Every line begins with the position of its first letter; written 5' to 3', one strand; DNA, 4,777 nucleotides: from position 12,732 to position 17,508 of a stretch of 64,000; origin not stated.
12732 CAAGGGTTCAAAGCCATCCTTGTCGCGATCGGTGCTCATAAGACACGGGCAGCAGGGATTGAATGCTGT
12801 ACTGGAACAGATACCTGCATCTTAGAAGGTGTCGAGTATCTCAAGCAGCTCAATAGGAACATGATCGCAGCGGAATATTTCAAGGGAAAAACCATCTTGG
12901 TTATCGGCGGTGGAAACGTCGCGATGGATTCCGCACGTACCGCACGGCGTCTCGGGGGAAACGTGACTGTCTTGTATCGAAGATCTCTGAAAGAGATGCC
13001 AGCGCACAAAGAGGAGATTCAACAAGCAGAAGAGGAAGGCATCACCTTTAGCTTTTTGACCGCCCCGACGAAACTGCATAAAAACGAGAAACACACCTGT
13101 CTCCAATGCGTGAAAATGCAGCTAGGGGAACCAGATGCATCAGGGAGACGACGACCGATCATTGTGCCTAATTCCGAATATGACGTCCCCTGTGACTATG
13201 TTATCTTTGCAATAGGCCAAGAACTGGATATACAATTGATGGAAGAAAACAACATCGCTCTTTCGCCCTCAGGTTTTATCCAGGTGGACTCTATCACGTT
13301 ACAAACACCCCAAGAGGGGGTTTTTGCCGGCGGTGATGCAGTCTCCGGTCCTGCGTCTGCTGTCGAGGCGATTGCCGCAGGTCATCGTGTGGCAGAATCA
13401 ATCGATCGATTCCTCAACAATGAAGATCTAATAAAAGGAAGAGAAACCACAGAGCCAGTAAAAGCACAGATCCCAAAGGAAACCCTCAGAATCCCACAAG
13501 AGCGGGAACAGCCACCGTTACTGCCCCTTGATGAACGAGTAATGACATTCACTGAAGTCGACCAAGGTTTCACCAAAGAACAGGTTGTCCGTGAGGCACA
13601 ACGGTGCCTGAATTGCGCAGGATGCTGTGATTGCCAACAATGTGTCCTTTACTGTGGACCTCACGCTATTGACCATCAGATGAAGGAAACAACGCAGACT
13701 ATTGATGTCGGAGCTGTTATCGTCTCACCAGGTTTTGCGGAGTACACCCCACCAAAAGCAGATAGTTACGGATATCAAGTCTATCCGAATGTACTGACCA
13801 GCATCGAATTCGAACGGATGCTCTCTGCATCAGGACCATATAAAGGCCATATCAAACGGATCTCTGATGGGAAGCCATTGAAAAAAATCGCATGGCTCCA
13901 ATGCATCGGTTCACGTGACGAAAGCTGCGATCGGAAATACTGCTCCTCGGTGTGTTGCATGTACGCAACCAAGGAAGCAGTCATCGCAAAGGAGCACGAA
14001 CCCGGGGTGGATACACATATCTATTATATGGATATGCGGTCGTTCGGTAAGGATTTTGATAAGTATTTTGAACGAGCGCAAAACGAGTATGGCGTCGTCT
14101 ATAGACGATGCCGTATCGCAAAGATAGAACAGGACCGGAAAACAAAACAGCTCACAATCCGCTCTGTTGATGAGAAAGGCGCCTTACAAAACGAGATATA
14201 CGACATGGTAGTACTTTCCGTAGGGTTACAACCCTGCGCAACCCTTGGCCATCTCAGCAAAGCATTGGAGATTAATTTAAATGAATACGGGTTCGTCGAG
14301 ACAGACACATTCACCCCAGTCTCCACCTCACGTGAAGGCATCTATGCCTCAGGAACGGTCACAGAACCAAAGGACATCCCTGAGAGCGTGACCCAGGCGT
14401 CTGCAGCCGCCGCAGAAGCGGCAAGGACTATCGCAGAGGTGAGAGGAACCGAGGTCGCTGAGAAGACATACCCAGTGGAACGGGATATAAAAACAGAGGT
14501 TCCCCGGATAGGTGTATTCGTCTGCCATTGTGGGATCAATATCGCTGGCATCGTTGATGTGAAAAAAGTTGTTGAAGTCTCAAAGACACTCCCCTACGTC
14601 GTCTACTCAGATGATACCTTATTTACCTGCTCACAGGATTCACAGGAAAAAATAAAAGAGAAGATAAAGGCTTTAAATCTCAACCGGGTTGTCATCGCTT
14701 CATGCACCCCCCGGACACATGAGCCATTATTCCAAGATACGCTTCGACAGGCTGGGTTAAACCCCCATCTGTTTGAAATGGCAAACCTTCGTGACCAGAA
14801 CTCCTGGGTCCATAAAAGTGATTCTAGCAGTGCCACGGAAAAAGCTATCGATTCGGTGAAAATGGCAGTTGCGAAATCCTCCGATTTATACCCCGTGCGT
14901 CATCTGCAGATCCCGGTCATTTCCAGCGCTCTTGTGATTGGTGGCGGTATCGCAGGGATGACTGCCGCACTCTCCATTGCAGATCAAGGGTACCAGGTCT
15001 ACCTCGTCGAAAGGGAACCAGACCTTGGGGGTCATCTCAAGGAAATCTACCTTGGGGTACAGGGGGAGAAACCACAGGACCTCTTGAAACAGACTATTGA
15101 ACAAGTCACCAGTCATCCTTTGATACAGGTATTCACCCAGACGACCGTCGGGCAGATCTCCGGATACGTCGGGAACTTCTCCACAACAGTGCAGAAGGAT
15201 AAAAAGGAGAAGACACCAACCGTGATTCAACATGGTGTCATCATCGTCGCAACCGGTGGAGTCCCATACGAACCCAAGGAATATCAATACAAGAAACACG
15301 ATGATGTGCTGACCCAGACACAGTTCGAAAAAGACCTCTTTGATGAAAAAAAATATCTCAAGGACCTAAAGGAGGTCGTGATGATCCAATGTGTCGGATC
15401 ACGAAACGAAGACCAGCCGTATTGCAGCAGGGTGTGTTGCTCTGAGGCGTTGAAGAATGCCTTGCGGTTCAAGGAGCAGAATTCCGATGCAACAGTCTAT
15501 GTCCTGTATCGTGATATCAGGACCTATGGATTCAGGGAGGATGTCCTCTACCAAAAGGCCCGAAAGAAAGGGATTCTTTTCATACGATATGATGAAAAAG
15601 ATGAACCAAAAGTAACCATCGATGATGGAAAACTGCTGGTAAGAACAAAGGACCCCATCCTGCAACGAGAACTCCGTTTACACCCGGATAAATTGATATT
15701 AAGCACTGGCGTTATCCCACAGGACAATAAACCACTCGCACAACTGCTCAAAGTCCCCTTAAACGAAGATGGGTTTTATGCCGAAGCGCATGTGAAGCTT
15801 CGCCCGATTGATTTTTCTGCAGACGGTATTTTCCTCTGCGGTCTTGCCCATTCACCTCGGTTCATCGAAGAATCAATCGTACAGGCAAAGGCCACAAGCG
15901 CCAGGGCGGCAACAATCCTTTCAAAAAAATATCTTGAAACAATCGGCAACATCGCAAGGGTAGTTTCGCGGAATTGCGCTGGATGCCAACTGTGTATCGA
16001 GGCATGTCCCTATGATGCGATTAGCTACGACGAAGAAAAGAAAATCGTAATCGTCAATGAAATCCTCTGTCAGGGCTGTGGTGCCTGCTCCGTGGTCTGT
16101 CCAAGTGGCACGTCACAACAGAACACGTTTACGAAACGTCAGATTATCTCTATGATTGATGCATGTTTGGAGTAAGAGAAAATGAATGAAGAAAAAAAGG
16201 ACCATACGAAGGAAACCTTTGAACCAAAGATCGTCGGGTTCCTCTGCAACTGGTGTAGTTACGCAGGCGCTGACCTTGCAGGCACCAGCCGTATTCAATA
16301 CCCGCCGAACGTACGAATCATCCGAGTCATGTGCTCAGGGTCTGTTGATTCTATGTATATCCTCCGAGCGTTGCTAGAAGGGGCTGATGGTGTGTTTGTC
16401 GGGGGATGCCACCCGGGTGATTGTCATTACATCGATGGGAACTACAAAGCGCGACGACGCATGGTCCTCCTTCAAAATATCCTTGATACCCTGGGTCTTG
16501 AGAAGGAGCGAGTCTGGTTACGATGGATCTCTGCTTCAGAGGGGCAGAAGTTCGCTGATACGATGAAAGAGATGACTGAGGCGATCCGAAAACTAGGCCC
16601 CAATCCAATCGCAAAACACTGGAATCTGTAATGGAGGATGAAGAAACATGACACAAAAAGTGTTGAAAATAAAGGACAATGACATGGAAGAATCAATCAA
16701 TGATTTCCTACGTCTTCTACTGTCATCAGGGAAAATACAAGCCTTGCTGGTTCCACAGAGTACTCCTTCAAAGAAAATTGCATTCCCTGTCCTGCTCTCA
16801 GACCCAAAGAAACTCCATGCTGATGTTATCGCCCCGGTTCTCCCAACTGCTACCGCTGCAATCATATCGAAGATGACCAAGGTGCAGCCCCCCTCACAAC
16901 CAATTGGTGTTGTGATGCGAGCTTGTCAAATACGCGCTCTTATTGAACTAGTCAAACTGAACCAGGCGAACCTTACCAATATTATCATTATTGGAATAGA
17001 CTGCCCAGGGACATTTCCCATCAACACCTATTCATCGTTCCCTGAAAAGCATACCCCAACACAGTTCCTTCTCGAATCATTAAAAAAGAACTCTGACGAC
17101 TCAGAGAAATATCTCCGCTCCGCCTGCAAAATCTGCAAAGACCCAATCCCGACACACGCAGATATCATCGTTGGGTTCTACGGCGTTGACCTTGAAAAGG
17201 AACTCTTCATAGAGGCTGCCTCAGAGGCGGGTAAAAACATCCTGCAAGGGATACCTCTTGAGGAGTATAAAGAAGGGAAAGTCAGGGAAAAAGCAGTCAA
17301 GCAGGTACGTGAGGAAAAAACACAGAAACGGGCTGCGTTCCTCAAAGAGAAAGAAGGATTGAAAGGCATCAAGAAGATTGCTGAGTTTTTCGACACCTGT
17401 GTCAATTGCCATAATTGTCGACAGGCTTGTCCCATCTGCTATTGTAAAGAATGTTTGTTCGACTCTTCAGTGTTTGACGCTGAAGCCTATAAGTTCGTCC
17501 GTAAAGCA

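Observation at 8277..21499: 13-kb hdr mega-operon with three HdrA paralogs and accessory FeS modules but only one HdrB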

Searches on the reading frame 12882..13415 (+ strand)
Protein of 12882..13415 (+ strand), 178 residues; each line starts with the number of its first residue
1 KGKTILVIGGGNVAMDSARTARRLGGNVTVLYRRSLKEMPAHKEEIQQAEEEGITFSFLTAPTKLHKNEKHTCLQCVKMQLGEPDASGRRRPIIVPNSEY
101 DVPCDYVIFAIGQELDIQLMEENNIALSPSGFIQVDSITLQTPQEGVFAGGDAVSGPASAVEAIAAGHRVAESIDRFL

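Call 62: search_solved_structures(query=window:12882-13415:+, max_evalue=1e-15, show_alignments=5)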
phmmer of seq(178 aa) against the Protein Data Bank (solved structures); distinct sequences matched with E-value up to 1e-15: 8.
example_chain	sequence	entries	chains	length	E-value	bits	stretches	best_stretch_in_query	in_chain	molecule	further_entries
9n5u_A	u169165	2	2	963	3.4e-54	186.6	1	2-178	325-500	NfnA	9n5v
9bov_A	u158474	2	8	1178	1.1e-44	155.7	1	2-178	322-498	Molybdopterin oxidoreductase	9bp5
8oh5_C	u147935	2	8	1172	1.9e-39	138.6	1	3-178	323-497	Formate dehydrogenase-O, major subunit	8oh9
5jca_L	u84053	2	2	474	1.1e-37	132.9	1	2-178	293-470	NADH-dependent Ferredoxin:NADP Oxidoreductase (NfnI) subunit alpha | NADH-dependent Ferredoxin:NADP Oxidoreductase subunit alpha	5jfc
4ylf_B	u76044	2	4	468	5e-37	130.7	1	2-177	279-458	Dihydropyrimidine dehydrogenase subunit A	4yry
2vdc_G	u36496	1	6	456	2.8e-29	105.5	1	2-176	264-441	GLUTAMATE SYNTHASE [NADPH] SMALL CHAIN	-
6s6s_G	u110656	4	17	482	3.2e-29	105.3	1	2-176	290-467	Glutamate synthase [NADPH] small chain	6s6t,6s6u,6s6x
5vj7_A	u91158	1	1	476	4.8e-29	104.7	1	2-178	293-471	Oxidoreductase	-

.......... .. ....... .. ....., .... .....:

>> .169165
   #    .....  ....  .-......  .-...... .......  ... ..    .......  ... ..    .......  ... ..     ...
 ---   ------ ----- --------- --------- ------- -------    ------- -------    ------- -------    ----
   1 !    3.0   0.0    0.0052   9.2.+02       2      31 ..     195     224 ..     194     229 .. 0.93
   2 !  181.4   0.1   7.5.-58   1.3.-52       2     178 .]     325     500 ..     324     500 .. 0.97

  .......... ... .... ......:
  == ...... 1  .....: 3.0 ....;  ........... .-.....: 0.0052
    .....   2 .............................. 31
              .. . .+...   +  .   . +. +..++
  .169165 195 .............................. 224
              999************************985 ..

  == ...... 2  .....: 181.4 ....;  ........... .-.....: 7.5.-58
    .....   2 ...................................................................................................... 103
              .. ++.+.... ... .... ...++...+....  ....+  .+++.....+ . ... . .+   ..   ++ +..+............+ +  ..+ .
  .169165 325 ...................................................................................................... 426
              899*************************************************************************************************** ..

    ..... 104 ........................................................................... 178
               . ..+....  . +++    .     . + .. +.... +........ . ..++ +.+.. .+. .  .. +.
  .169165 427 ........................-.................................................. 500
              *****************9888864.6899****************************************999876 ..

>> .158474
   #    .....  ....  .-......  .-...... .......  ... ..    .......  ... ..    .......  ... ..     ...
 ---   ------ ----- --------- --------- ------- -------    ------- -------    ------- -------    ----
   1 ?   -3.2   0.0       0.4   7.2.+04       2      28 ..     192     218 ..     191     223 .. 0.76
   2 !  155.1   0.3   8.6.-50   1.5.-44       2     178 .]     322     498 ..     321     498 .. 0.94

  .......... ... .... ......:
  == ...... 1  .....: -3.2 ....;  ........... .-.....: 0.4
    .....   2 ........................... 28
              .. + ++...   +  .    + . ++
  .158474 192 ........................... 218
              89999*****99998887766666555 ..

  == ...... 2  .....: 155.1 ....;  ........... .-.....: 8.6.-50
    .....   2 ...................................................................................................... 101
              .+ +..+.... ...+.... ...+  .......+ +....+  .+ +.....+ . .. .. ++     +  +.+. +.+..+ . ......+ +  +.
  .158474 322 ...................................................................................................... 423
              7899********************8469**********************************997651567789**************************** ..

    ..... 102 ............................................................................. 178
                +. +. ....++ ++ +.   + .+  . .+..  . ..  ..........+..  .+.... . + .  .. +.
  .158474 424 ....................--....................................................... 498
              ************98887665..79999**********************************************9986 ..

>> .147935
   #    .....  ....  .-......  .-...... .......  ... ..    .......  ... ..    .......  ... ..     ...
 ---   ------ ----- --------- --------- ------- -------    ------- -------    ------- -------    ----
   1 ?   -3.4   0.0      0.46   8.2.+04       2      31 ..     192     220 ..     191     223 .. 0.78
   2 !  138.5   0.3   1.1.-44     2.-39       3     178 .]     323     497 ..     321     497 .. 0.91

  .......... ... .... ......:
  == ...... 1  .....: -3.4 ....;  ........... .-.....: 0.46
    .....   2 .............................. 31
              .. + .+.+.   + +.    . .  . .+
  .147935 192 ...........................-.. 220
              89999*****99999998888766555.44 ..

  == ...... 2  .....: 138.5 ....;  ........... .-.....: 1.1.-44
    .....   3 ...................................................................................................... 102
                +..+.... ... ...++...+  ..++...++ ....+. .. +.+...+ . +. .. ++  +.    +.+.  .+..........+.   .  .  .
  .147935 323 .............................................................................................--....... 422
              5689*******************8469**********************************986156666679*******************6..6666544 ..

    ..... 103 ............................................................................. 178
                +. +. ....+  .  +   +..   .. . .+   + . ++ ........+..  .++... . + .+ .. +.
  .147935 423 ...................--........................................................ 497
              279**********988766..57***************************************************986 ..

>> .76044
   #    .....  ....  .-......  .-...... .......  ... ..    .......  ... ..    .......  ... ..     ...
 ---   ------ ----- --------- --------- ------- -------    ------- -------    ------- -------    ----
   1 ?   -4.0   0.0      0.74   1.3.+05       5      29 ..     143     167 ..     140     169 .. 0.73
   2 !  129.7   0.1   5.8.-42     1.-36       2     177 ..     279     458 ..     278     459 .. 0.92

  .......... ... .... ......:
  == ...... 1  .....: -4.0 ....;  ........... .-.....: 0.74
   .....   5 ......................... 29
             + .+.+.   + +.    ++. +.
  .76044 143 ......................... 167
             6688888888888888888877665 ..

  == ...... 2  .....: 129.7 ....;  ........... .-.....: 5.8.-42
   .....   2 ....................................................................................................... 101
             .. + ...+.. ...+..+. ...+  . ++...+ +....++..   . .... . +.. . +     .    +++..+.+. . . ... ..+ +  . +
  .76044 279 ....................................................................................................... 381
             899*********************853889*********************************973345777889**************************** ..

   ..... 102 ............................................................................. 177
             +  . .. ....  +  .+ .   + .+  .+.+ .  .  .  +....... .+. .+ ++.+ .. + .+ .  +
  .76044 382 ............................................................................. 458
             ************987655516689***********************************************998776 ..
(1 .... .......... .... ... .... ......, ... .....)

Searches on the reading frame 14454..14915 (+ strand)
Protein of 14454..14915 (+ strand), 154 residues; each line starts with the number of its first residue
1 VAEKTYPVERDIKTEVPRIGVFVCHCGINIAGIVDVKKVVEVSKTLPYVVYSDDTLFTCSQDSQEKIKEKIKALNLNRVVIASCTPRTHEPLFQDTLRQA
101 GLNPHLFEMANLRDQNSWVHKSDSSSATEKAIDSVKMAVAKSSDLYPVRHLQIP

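Call 45: search_protein_families(library=pfam, proteins=[window:14454-14915:+], max_evalue=10)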
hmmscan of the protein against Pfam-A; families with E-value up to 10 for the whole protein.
seq(154 aa): 2 families
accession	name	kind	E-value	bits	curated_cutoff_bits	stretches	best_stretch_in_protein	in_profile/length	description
PF01177.27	Asp_Glu_race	-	0.011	15.9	31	1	70-141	103-173/211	Asp/Glu/Hydantoin racemase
PF01890.21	CbiG_C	-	0.053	14.5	27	1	67-131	20-87/117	Cobalamin synthesis G C-terminus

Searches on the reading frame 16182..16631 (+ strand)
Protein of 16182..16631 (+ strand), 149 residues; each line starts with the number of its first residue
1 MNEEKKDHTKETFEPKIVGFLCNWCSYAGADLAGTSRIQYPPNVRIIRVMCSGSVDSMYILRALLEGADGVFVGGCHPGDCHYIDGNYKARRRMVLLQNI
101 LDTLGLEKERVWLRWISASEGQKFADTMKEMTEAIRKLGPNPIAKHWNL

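Call 3: search_protein_families(library=pfam, proteins=[window:16182-16631:+], max_evalue=0.01)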
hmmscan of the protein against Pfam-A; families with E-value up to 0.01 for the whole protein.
window:16182-16631:+ (149 aa): 1 family
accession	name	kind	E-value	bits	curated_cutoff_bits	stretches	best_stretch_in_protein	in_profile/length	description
PF02662.21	FlpD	-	4.3e-58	195.1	22.3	1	17-139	1-123/123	Methyl-viologen-reducing hydrogenase, delta subunit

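Call 4: search_protein_families(library=ncbifam, proteins=[window:16182-16631:+], max_evalue=0.001)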
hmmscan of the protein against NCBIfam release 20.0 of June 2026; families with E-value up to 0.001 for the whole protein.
window:16182-16631:+ (149 aa): 3 families
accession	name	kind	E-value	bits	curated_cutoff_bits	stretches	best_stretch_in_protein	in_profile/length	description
NF040770.1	hetero_SS_HdrA2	exception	1.8e-56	191.7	1100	1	10-141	643-774/777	CoB-CoM heterodisulfide reductase HdrA2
NF045873.1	F420_non_VhuD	exception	2.1e-45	154.1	215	1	14-143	1-130/132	F420-non-reducing hydrogenase iron-sulfur subunit VhuD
NF041891.1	hdrA_Methbact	equivalog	3e-12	45.6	1300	1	10-137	639-760/762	ferredoxin:CoB-CoM heterodisulfide reductase subunit HdrA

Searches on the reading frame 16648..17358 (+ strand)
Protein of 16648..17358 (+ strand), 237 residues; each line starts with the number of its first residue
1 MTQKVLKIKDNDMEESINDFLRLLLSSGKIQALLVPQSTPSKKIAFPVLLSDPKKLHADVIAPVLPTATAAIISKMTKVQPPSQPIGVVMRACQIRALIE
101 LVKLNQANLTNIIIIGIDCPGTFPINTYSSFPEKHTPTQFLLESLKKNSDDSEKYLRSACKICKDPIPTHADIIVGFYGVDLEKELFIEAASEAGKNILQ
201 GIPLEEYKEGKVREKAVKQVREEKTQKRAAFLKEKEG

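Call 45: search_protein_families(library=pfam, proteins=[window:16648-17358:+], max_evalue=10)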
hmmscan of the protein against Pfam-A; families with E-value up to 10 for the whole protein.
seq(237 aa): 2 families
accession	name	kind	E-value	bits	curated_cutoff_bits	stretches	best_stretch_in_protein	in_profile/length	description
PF04432.18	FrhB_FdhB_C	-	2.3e-12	47.5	23.3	1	86-203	4-137/150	Coenzyme F420 hydrogenase/dehydrogenase, beta subunit C terminus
PF04695.18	Pex14_N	-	0.28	11.3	23.2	1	219-235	17-33/46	Pex14 N-terminal domain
